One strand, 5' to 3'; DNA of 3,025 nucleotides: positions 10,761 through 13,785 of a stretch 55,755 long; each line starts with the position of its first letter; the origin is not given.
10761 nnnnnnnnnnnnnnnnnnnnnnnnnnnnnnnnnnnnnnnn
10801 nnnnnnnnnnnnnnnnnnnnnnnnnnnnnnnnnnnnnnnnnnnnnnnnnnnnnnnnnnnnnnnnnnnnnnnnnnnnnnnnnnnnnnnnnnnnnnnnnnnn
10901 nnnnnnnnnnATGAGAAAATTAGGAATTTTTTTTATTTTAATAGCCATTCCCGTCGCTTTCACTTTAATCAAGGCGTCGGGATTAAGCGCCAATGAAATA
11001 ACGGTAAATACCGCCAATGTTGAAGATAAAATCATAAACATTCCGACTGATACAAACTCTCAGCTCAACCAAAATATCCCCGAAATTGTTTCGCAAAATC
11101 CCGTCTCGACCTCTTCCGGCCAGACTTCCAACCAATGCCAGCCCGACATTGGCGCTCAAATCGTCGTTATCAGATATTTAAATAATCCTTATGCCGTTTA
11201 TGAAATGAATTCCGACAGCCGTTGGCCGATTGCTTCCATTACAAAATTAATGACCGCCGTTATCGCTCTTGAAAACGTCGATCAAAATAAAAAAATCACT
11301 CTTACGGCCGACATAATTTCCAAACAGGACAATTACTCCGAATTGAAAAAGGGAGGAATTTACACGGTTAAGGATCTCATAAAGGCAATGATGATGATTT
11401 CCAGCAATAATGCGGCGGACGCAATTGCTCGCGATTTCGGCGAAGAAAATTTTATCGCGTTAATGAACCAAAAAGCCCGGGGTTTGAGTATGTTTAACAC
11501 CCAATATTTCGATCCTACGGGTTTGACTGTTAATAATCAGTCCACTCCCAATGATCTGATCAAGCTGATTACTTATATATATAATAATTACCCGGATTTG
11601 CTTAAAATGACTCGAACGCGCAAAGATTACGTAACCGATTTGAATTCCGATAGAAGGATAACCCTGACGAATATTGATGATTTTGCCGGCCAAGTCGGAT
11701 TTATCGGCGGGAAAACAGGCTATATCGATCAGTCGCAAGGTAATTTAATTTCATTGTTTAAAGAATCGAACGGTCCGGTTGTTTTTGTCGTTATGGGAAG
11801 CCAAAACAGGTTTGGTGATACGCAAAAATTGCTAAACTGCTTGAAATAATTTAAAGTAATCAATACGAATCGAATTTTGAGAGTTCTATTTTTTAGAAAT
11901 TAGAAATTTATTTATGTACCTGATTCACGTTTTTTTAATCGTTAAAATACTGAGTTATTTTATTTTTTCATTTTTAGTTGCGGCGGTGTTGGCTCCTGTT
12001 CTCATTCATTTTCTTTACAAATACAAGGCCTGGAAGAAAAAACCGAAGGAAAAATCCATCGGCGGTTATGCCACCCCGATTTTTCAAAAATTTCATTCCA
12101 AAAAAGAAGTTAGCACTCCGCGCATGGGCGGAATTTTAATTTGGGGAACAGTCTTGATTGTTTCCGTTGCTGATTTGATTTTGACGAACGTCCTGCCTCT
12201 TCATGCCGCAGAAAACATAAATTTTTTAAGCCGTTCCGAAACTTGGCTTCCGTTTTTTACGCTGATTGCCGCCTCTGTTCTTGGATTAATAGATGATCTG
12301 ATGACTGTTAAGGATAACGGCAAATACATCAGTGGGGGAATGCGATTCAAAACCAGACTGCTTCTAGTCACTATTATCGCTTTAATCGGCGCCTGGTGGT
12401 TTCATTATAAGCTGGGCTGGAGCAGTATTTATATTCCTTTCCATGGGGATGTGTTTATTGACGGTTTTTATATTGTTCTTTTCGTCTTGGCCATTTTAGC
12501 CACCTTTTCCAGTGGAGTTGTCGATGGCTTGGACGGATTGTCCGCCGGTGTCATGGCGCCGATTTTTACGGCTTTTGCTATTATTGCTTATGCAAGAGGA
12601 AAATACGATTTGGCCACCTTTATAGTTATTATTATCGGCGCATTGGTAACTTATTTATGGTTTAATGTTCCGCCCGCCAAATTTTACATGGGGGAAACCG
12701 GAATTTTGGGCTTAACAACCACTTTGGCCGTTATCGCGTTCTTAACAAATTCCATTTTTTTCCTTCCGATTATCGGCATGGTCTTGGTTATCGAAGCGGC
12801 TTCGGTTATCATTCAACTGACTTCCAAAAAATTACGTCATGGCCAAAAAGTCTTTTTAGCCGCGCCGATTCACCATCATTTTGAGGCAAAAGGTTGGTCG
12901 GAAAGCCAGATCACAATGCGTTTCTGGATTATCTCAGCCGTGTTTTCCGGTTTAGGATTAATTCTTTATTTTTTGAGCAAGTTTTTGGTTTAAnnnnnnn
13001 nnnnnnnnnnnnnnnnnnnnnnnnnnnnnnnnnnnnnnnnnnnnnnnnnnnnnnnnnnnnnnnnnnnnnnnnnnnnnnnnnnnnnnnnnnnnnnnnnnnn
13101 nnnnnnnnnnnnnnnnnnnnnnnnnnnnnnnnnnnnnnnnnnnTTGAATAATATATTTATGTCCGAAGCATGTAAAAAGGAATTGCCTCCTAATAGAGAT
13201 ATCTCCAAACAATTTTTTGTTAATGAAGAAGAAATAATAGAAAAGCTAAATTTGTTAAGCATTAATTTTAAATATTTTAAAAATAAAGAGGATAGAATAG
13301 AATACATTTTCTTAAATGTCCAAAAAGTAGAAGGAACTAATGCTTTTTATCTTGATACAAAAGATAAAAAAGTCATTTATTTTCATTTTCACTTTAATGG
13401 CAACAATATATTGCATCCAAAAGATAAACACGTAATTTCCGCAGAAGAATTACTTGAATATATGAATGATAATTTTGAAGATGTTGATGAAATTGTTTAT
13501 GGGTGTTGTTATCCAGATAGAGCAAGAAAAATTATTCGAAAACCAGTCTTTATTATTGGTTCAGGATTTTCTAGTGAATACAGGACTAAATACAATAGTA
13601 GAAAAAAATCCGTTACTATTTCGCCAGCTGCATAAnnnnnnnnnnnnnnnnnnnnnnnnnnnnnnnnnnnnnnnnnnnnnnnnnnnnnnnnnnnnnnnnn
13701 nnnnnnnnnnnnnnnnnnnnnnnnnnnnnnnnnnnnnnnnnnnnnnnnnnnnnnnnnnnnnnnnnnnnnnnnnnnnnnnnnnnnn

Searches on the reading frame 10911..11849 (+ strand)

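Call 69: search_protein_families(library=pfam, proteins=[window:10911-11849:+], max_evalue=0.01)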
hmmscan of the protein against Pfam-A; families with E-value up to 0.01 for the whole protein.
window:10911-11849:+ (312 aa): 4 families
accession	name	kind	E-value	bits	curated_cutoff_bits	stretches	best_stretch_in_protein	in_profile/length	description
PF00768.25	Peptidase_S11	-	4.1e-36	125.1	27.6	1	75-298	5-238/239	D-alanyl-D-alanine carboxypeptidase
PF13354.11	Beta-lactamase2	-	7.5e-19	68.4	22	1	97-295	13-213/214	Beta-lactamase enzyme family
PF02113.21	Peptidase_S13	-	7.6e-08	31.9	22.8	1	77-130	11-66/444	D-Ala-D-Ala carboxypeptidase 3 (S13) family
PF00144.29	Beta-lactamase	-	0.00014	21.6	27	1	98-159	43-102/329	Beta-lactamase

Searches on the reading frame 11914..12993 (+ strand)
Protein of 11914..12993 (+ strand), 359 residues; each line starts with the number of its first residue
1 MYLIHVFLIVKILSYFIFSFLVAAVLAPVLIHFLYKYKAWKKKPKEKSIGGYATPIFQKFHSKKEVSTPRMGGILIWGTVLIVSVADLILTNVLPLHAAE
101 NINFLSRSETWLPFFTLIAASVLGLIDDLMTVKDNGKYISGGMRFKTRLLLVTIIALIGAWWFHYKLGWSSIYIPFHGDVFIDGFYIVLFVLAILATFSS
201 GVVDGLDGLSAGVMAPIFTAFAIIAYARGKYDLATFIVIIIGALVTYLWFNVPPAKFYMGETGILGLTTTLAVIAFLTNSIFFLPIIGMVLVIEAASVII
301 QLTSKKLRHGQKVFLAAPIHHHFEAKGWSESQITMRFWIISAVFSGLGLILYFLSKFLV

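Call 69: search_protein_families(library=pfam, proteins=[window:11914-12993:+], max_evalue=0.01)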
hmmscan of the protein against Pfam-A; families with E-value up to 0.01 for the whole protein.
window:11914-12993:+ (359 aa): 1 family
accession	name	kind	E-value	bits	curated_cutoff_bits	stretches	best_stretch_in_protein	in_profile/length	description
PF00953.26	Glycos_transf_4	-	4.1e-21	76.1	27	1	114-277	5-158/160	Glycosyl transferase family 4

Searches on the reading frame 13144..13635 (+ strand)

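Call 3: search_protein_families(library=pfam, proteins=[window:13144-13635:+], max_evalue=0.01)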
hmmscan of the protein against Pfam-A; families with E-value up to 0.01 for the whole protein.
window:13144-13635:+ (163 aa): 1 family
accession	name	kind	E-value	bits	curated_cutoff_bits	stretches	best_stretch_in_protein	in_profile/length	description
PF18980.5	DUF5716_C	-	0.0028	17.1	34.7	1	21-146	10-134/296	Family of unknown function (DUF5716) C-terminal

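Call 4: search_protein_families(library=ncbifam, proteins=[window:13144-13635:+], max_evalue=0.01)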
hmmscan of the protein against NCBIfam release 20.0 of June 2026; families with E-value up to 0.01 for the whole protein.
window:13144-13635:+ (163 aa): 0 families
